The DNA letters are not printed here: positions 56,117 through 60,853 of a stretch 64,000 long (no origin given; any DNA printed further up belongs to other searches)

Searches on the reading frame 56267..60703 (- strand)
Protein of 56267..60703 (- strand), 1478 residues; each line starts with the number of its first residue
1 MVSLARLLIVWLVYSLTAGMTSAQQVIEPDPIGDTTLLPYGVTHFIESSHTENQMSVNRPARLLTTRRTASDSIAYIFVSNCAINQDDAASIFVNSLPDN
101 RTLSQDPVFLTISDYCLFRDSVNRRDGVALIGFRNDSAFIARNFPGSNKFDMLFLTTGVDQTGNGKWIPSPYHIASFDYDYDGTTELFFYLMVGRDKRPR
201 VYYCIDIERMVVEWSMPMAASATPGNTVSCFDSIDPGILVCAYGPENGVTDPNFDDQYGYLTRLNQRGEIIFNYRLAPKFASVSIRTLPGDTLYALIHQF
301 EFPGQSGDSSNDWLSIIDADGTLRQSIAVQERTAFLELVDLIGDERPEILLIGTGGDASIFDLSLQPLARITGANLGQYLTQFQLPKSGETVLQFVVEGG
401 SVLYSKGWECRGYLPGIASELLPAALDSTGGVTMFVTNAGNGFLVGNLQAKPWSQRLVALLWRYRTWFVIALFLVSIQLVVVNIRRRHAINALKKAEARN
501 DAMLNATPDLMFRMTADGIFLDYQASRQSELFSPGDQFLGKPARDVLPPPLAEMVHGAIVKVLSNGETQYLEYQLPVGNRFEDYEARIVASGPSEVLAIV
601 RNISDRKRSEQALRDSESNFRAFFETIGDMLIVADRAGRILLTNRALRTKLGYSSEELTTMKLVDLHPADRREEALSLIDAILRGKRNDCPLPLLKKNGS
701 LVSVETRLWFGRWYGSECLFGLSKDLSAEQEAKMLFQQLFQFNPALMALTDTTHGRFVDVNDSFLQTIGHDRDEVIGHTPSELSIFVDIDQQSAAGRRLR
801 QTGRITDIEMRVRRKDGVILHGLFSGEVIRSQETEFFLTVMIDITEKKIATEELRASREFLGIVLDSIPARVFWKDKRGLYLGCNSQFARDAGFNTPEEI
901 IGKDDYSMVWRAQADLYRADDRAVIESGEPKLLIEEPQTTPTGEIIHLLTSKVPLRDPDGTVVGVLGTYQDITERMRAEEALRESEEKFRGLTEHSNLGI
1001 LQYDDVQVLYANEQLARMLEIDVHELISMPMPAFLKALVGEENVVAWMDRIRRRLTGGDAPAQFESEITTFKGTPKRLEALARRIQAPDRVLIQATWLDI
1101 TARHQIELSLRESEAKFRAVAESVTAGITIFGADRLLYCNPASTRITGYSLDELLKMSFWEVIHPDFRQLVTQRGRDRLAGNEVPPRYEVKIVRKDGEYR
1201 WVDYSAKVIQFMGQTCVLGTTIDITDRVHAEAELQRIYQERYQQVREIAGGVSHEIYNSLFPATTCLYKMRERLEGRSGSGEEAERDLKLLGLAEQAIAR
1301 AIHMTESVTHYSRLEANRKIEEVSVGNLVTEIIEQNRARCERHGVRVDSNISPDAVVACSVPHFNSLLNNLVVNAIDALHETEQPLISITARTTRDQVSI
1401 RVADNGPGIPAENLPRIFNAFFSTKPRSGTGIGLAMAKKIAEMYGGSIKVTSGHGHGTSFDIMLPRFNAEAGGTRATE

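Call 5: search_protein_families(library=pfam, proteins=[window:56267-60703:-])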
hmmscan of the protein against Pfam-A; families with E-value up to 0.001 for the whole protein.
window:56267-60703:- (1478 aa): 8 families
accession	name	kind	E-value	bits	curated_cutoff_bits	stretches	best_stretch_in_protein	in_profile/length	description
PF08448.16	PAS_4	-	1.1e-47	161.2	23.1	4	865-975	1-108/110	PAS fold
PF13426.13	PAS_9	-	1.4e-43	147.8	27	3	749-846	5-103/103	PAS domain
PF00989.32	PAS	-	1.7e-38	131.5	22.6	4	1116-1224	2-113/113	PAS fold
PF08447.18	PAS_3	-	2.5e-29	101.8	25.6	1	1137-1211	2-78/89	PAS fold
PF13188.13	PAS_8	-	1.4e-25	88.7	21.8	3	1115-1168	1-55/65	PAS domain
PF02518.31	HATPase_c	-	3.4e-24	85.8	26.4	1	1364-1466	6-109/111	Histidine kinase-, DNA gyrase B-, and HSP90-like ATPase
PF14501.12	HATPase_c_5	-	3.5e-06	27.3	22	1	1365-1452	7-90/102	GHKL domain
PF18095.7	PAS_12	-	0.00011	22.2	22.6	0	1126-1167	57-99/153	UPF0242 C-terminal PAS-like domain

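Call 61: search_protein_families(library=ncbifam, proteins=[window:56267-60703:-], max_evalue=0.00001)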
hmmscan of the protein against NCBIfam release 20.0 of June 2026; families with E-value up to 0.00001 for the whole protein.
window:56267-60703:- (1478 aa): 81 families (the best 25 are shown)
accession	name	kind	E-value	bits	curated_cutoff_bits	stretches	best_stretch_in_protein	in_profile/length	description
TIGR00229.1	sensory_box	domain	1e-91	303.6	22.9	5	1111-1234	1-126/126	PAS domain S-box protein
NF047874.1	MASE3_PAS_HK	subfamily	9.9e-53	179.9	560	2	1103-1469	253-628/655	MASE3 domain-containing sensor histidine kinase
NF008468.0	PRK11360.1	equivalog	1.5e-51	175.5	646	2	1110-1469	263-611/616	two-component system sensor histidine kinase AtoS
NF045595.1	HK_scytonemin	equivalog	3.8e-44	151.1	865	1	1097-1466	265-635/637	scytonemin biosynthesis sensor histidine kinase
NF052574.1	HisKinEspCMyxo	equivalog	1.1e-43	149.5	1200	1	1115-1470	288-641/785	serine histidine kinase EspC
NF052573.1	HisKinEspAMyxo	equivalog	5.2e-43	147.1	1400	1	977-1468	120-613/755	serine histidine kinase EspA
NF041777.1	sens_FixL_Rhizob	equivalog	6.7e-41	140.4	850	2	1094-1466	102-481/485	sensor protein FixL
NF008302.0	PRK11091.1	equivalog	1.1e-35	123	838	2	1136-1465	177-504/779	aerobic respiration two-component sensor histidine kinase ArcB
NF046044.1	PnpS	equivalog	4.1e-33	115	400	1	1110-1465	50-390/390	two-component system histidine kinase PnpS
NF053781.1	cdiGMPphdstlr2612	equivalog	1.9e-31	108.6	1600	3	836-1029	564-758/1268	Tlr1612 family c-di-GMP phosphodiesterase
TIGR02966.1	phoR_proteo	equivalog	2.2e-29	102.6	334.2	1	1114-1463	5-332/333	phosphate regulon sensor histidine kinase PhoR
NF010411.0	PRK13837.1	equivalog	1e-28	99.9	647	1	1239-1472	444-681/828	two-component system VirA-like sensor kinase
NF033092.0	HK_WalK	equivalog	1.3e-28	100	725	1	1236-1465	367-593/594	cell wall metabolism sensor histidine kinase WalK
NF007298.0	PRK09776.1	equivalog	5.2e-28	97.4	1135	2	1108-1252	295-440/1111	diguanylate cyclase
NF007688.0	PRK10364.1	equivalog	1.6e-27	96.4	479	1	1232-1466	229-451/460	two-component system sensor histidine kinase ZraS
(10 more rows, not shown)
